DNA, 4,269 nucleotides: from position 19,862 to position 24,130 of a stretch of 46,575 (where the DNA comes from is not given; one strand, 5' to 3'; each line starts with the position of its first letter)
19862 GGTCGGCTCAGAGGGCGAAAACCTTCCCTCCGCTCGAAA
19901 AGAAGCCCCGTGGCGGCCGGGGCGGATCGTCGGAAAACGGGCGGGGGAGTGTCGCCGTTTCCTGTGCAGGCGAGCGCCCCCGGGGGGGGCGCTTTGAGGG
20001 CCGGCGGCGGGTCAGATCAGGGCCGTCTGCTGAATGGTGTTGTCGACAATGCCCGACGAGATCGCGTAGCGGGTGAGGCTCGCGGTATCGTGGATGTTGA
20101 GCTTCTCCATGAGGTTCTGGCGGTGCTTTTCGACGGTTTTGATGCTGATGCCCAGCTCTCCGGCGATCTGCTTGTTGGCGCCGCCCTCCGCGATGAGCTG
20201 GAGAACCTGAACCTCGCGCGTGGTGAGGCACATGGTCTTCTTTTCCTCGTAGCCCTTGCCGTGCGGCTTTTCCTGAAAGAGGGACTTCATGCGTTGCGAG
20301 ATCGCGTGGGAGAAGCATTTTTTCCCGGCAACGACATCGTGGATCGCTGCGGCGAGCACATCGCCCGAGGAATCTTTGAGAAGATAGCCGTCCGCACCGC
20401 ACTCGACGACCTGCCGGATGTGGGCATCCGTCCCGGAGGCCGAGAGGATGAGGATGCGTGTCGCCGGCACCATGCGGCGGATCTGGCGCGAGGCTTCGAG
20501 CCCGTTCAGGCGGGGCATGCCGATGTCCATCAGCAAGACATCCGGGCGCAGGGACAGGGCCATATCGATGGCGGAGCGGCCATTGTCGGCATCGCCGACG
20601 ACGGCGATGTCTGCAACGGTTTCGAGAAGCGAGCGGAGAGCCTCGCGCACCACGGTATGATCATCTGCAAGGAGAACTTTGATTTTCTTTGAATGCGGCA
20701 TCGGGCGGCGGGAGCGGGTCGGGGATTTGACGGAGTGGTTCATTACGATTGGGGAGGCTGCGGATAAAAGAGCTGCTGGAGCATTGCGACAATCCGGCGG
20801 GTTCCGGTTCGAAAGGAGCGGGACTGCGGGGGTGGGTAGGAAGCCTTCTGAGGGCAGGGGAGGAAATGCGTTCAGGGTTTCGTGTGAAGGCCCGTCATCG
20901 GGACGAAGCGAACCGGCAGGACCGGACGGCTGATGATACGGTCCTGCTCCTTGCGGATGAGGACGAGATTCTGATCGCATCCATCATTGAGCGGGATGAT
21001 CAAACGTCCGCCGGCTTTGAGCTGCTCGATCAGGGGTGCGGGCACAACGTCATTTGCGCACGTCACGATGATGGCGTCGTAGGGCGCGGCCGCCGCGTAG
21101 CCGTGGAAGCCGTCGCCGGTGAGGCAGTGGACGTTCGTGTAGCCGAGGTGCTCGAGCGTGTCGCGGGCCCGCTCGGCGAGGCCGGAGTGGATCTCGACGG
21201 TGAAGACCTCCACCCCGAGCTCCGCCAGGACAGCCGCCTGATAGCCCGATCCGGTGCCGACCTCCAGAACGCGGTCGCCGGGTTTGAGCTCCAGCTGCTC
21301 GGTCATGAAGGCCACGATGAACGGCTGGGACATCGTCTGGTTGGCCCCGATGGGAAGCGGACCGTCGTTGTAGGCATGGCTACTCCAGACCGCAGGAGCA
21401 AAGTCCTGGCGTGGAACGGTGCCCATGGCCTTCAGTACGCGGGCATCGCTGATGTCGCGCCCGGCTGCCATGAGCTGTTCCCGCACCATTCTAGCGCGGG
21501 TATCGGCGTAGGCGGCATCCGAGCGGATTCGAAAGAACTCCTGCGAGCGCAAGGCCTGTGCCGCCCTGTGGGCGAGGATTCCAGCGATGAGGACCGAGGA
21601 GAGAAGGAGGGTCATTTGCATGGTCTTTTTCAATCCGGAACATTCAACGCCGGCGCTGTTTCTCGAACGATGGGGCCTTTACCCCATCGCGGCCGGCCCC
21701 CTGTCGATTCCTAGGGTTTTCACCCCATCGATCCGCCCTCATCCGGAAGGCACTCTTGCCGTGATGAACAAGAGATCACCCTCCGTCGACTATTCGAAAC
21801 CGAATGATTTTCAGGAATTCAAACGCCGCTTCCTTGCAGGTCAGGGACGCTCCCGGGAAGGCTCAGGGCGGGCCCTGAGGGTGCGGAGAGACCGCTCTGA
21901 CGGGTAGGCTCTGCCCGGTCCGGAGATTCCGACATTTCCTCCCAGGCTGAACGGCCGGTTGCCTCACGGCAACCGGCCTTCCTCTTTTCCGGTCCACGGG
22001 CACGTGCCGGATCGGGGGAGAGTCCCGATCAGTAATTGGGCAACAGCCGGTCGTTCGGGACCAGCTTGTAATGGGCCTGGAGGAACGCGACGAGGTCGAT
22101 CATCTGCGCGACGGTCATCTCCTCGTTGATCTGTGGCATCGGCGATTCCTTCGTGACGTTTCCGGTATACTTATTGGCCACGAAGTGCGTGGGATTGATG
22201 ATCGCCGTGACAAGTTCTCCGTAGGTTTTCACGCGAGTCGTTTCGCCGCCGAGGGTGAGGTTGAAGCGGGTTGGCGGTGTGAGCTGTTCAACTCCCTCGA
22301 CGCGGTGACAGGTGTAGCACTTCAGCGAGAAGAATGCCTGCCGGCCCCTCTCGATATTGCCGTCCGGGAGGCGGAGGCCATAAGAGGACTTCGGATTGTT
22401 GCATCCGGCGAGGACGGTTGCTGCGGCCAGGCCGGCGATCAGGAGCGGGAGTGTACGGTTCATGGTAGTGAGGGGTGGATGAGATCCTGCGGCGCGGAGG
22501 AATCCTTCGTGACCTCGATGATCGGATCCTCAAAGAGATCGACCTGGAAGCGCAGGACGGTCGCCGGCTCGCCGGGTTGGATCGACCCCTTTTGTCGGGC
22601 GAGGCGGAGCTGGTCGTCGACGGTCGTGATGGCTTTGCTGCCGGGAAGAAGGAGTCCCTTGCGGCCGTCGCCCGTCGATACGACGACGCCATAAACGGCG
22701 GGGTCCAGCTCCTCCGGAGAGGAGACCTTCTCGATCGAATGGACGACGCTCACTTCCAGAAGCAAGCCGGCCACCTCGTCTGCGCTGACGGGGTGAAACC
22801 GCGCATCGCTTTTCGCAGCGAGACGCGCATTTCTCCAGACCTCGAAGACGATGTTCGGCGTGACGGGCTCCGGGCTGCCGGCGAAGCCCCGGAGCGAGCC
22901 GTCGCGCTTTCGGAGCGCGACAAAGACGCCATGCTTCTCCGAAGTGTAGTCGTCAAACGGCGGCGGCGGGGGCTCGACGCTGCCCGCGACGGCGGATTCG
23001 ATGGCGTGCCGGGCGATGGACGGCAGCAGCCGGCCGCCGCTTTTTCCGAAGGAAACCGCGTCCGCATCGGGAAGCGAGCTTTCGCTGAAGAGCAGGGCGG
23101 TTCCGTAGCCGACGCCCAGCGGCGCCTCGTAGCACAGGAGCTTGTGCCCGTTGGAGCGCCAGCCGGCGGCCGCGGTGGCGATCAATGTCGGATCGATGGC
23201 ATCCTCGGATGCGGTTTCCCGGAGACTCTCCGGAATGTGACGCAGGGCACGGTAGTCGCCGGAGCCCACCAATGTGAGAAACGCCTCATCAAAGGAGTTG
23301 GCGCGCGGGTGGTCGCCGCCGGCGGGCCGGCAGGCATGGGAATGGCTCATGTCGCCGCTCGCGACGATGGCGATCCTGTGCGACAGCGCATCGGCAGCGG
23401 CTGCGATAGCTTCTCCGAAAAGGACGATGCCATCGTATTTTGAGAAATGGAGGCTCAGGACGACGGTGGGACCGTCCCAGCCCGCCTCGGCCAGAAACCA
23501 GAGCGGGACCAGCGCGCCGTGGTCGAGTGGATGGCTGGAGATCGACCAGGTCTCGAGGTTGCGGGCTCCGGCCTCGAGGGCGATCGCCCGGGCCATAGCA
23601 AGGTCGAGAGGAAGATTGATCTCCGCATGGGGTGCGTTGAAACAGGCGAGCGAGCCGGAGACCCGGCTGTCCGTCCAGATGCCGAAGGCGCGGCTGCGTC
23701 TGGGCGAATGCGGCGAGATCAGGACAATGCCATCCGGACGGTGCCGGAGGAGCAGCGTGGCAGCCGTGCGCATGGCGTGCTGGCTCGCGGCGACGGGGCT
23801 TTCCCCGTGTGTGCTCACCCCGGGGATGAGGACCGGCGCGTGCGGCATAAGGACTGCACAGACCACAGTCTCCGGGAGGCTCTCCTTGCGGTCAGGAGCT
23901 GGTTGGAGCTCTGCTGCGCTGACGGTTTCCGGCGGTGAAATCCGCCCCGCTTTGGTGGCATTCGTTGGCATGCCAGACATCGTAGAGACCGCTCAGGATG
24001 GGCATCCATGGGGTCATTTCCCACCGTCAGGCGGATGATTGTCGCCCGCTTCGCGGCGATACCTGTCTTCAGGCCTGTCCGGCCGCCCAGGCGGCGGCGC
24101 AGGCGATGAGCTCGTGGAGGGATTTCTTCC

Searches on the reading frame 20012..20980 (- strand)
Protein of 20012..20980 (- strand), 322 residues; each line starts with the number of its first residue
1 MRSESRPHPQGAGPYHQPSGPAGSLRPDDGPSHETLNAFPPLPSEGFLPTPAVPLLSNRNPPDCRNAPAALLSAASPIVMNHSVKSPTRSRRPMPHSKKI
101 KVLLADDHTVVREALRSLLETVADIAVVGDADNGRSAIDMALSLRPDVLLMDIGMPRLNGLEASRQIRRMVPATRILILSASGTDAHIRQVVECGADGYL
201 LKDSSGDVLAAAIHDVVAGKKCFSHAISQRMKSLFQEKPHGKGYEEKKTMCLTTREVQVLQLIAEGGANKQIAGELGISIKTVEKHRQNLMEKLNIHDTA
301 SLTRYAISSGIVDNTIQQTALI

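Call 76: search_protein_families(library=pfam, proteins=[window:20012-20980:-], max_evalue=0.00001)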
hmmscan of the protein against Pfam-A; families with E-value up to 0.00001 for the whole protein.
window:20012-20980:- (322 aa): 2 families
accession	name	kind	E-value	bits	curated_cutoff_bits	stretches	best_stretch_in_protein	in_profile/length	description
PF00072.30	Response_reg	-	2.1e-26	92.7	30.2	1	102-213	1-110/111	Response regulator receiver domain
PF00196.25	GerE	-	2.8e-20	72.1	23.5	1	251-306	2-57/57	Bacterial regulatory proteins, luxR family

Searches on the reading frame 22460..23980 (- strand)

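Call 76: search_protein_families(library=pfam, proteins=[window:22460-23980:-], max_evalue=0.00001)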
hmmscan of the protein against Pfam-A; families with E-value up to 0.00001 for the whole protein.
window:22460-23980:- (506 aa): 2 families
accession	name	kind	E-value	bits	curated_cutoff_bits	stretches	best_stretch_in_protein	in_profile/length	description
PF01871.22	AMMECR1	-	5.4e-29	101.3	25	1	321-482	2-167/168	AMMECR1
PF02900.23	LigB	-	7.2e-25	88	26.3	1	42-292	2-266/269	Catalytic LigB subunit of aromatic ring-opening dioxygenase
